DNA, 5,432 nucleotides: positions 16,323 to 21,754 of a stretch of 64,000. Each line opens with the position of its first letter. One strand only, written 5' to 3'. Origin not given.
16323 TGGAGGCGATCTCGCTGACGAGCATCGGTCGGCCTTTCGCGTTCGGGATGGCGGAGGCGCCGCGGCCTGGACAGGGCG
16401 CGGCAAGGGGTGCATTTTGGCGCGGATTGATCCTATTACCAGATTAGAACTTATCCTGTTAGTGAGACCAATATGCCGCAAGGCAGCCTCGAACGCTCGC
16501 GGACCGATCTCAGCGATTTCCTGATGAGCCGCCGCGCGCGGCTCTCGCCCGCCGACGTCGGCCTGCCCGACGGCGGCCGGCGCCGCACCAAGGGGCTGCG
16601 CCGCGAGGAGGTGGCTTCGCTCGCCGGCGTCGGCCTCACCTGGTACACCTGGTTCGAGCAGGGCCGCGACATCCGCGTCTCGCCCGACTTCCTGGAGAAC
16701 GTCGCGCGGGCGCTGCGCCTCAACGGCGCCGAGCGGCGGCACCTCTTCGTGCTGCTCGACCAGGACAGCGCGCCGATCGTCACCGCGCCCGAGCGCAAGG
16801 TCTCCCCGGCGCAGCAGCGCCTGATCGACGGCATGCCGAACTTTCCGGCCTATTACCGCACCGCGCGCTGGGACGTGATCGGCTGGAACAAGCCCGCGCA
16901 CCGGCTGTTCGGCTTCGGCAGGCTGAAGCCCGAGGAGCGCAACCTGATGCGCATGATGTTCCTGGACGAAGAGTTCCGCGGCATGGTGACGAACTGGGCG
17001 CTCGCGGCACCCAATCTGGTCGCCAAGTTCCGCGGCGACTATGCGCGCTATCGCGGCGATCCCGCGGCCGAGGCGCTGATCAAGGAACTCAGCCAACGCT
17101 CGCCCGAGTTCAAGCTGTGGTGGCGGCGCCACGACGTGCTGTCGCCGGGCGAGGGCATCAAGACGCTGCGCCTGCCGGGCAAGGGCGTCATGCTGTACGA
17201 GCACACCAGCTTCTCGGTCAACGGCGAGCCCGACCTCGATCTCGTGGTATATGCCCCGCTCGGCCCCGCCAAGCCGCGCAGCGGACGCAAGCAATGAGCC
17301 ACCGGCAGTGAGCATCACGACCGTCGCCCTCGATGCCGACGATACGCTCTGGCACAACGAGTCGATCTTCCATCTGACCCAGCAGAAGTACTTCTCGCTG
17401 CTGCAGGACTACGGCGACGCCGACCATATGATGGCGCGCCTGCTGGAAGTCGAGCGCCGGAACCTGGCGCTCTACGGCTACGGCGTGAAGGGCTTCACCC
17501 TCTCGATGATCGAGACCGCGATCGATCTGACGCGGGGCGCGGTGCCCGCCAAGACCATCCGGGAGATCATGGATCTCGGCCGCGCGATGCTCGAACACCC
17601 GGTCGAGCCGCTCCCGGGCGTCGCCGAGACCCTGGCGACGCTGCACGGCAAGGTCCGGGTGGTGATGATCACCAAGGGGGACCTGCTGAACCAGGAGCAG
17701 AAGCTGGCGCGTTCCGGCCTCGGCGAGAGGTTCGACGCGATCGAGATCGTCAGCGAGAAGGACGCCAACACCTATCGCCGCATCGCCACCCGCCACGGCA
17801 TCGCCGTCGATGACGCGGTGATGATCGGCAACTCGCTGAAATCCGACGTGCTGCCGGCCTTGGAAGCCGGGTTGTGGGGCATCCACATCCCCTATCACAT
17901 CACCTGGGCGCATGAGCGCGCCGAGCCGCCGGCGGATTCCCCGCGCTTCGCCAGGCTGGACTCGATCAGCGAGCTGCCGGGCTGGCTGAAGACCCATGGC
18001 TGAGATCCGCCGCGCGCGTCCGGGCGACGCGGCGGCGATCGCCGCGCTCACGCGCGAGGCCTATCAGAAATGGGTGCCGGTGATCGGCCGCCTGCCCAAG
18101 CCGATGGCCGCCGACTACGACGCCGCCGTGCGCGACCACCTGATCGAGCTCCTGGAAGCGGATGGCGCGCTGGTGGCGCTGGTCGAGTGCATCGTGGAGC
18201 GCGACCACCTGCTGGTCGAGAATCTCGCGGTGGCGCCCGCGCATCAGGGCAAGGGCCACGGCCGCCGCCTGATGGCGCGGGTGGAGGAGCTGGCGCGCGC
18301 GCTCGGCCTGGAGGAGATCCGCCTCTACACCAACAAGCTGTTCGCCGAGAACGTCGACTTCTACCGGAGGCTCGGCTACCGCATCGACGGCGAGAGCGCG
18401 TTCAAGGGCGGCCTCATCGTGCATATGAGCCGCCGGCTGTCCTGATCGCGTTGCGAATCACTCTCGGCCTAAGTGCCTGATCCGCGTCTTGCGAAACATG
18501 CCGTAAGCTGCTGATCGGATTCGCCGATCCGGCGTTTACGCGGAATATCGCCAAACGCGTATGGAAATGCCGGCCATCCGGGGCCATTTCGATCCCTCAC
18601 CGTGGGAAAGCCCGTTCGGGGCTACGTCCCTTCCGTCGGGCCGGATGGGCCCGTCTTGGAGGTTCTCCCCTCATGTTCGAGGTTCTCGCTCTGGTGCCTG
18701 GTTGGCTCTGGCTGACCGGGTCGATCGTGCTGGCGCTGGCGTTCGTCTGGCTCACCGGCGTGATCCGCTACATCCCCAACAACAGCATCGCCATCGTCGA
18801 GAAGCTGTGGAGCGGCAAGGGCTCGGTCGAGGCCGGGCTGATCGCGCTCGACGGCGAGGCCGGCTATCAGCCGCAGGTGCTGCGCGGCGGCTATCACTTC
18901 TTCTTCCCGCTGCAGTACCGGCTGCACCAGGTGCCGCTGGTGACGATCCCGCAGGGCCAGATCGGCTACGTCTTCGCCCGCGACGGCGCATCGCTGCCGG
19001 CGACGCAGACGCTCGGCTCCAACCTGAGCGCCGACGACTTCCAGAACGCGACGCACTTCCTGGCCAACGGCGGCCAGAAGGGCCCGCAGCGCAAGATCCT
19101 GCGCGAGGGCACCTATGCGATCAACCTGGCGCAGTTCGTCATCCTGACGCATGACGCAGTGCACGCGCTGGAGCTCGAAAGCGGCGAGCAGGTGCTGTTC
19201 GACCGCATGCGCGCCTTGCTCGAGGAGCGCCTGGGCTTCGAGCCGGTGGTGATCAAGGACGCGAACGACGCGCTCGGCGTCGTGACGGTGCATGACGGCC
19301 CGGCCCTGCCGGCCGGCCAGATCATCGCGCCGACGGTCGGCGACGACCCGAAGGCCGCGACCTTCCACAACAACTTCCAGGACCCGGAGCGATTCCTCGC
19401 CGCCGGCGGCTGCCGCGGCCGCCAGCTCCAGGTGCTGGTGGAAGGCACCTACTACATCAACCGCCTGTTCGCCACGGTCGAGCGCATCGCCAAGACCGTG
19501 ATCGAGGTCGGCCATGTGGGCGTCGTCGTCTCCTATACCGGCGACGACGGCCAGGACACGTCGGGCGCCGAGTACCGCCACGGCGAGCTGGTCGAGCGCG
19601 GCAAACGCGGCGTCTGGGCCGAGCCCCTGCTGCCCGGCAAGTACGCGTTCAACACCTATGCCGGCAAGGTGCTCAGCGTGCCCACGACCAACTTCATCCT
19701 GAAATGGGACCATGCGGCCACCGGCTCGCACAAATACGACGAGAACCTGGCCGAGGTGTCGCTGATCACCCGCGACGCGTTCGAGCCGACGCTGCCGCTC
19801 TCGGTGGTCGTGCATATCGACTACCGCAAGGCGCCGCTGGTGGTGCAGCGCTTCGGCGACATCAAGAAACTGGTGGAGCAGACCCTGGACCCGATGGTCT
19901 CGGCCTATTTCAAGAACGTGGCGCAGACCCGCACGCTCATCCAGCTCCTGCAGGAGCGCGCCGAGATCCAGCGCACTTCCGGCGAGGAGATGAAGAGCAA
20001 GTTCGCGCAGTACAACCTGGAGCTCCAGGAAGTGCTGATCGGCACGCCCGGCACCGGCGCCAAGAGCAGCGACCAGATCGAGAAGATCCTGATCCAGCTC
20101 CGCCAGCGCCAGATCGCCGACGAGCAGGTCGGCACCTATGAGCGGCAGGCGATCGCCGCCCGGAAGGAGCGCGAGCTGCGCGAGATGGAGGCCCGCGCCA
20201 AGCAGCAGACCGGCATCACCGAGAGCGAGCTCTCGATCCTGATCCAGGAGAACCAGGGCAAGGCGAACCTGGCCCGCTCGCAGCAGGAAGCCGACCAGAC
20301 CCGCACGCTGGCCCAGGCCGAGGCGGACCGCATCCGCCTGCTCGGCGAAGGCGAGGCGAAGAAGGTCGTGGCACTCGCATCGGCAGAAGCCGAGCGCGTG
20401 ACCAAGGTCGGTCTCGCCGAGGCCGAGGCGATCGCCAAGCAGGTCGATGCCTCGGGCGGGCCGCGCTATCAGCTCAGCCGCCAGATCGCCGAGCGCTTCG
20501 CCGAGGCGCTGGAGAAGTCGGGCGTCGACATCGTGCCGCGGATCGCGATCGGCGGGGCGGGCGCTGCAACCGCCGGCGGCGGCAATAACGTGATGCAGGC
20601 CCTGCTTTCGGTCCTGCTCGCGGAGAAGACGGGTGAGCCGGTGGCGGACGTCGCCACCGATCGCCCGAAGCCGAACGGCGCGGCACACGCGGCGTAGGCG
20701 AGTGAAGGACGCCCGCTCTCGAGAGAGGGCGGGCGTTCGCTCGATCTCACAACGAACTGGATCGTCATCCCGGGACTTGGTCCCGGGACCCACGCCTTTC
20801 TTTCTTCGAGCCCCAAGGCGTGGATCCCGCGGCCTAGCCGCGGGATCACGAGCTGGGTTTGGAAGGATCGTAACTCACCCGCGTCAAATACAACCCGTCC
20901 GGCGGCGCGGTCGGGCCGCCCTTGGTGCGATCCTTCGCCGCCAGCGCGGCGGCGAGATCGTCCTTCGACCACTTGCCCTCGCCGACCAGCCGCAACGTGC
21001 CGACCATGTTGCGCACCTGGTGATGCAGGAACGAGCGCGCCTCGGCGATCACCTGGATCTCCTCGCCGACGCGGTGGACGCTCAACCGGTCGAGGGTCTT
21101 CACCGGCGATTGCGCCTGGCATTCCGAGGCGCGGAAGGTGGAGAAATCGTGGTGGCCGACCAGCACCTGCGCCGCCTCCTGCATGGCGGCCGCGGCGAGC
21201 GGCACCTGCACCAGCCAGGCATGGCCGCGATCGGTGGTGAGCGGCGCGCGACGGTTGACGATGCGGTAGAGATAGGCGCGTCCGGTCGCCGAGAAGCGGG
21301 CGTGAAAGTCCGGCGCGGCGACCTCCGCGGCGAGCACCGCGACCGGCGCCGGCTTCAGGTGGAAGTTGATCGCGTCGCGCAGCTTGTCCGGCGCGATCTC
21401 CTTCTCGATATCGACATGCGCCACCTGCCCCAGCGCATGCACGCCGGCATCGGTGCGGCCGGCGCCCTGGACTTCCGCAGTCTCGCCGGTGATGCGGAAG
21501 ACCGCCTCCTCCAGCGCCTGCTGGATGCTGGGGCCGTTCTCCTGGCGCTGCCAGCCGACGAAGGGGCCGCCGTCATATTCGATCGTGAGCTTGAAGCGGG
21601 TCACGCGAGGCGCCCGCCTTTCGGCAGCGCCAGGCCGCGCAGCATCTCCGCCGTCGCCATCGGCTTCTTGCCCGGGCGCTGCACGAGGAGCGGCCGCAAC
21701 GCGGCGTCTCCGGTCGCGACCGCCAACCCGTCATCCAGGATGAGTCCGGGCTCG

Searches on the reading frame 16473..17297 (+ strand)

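Call 51: search_protein_families(library=pfam, proteins=[window:16473-17297:+], max_evalue=0.0001)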
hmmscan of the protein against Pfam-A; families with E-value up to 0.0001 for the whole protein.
window:16473-17297:+ (274 aa): 2 families
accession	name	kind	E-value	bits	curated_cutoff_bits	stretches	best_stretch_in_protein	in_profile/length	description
PF17765.7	MLTR_LBD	-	1.8e-45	155.5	26.3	1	110-262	1-154/168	MmyB-like transcription regulator ligand binding domain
PF13560.12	HTH_31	-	1.5e-12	48.1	27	1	36-91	9-64/64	Helix-turn-helix domain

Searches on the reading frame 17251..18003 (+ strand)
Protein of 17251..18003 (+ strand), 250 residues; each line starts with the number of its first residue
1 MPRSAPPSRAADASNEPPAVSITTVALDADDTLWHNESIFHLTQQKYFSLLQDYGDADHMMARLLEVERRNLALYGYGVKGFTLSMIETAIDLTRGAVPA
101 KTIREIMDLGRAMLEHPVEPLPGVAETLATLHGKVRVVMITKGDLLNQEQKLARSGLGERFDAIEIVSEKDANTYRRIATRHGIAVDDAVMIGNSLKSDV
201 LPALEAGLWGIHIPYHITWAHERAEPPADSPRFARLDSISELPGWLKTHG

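Call 51: search_protein_families(library=pfam, proteins=[window:17251-18003:+], max_evalue=0.0001)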
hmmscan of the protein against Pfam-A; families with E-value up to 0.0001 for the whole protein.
window:17251-18003:+ (250 aa): 3 families
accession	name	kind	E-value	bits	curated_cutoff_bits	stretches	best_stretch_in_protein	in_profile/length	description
PF00702.32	Hydrolase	-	1.9e-13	51.7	26.4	1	22-207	1-191/191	haloacid dehalogenase-like hydrolase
PF13419.12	HAD_2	-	4.2e-06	27.4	23.8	1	111-208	71-173/178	Haloacid dehalogenase-like hydrolase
PF13242.12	Hydrolase_like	-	2.2e-05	24.7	22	1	174-233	9-67/75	HAD-hyrolase-like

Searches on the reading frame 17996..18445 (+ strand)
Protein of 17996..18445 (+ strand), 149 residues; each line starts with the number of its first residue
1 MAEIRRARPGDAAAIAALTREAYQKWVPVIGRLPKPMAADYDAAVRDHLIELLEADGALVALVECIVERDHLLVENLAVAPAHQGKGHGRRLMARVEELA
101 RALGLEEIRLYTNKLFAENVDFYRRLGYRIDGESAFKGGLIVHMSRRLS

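Call 51: search_protein_families(library=pfam, proteins=[window:17996-18445:+], max_evalue=0.0001)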
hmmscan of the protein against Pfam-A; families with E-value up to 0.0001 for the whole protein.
window:17996-18445:+ (149 aa): 4 families
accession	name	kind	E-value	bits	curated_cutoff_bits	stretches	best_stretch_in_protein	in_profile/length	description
PF00583.31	Acetyltransf_1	-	1.9e-15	57.6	20.7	1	37-128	21-116/116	Acetyltransferase (GNAT) family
PF13508.13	Acetyltransf_7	-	7.7e-14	52.3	27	1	53-129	8-83/84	Acetyltransferase (GNAT) domain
PF13673.13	Acetyltransf_10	-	6.9e-10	39.4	23.6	1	52-146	35-126/128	Acetyltransferase (GNAT) domain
PF13527.13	Acetyltransf_9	-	1.4e-05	25.6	25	0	4-130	2-126/127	Acetyltransferase (GNAT) domain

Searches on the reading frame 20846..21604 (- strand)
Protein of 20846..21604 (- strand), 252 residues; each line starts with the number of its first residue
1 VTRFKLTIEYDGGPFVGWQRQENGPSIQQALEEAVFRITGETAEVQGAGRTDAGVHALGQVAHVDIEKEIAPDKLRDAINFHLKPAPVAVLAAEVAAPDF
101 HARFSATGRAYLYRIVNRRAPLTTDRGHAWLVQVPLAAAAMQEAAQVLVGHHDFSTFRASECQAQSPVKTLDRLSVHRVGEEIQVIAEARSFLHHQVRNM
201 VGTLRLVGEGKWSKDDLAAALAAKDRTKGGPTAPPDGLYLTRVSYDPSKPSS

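Call 52: search_protein_families(library=pfam, proteins=[window:20846-21604:-], max_evalue=0.0001)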
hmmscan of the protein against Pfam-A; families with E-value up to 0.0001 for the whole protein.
window:20846-21604:- (252 aa): 1 family
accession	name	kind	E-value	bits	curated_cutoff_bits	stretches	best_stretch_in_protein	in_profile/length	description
PF01416.25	PseudoU_synth_1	-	2.5e-45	153.8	23.3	2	144-246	1-108/108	tRNA pseudouridine synthase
